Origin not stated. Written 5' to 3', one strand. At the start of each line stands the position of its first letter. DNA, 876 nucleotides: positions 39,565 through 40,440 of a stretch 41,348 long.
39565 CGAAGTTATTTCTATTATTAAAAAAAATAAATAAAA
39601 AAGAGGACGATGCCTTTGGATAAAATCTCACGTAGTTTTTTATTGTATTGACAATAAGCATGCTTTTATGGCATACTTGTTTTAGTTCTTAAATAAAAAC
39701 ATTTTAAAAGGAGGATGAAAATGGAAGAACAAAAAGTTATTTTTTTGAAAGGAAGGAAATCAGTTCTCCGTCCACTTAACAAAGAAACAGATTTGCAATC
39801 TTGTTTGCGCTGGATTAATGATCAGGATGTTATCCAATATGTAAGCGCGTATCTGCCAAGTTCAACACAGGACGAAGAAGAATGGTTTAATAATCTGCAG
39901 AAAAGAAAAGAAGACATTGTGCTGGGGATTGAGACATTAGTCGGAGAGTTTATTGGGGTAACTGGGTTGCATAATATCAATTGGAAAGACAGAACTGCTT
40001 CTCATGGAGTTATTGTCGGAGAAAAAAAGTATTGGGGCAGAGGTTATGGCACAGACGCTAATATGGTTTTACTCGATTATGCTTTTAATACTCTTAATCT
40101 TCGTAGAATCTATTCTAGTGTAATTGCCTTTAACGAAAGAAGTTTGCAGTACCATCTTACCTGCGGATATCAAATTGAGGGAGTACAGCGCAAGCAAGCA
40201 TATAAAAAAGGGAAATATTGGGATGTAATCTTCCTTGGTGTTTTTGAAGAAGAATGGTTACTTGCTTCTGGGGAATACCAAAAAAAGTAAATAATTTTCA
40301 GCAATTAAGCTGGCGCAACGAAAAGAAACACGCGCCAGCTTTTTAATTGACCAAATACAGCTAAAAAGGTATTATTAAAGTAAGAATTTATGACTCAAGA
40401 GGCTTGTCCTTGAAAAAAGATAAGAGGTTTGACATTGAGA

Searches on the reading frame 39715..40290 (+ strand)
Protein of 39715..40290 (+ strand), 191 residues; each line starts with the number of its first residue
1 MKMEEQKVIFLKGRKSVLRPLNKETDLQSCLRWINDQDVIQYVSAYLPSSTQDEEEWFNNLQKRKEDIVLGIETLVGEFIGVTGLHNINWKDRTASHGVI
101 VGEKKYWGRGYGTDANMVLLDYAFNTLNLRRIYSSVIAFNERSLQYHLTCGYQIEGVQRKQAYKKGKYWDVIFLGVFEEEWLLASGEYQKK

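Call 6: search_protein_families(library=pfam, proteins=[window:39715-40290:+], max_evalue=0.01)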
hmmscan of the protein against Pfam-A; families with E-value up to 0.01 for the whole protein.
window:39715-40290:+ (191 aa): 4 families
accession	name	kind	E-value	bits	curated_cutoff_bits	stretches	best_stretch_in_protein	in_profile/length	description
PF13302.13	Acetyltransf_3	-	3.5e-22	80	25.4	1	17-152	3-137/138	Acetyltransferase (GNAT) domain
PF13420.13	Acetyltransf_4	-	1.3e-15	58.2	24.3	1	23-171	5-153/155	Acetyltransferase (GNAT) domain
PF00583.31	Acetyltransf_1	-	4.8e-09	36.9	20.7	1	49-152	16-116/116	Acetyltransferase (GNAT) family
PF13523.12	Acetyltransf_8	-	2e-05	24.7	27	1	24-155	3-140/145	Acetyltransferase (GNAT) domain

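Call 7: search_protein_families(library=padloc, proteins=[window:39715-40290:+], max_evalue=0.01)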
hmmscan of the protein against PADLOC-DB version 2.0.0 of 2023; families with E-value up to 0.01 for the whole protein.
window:39715-40290:+ (191 aa): 0 families
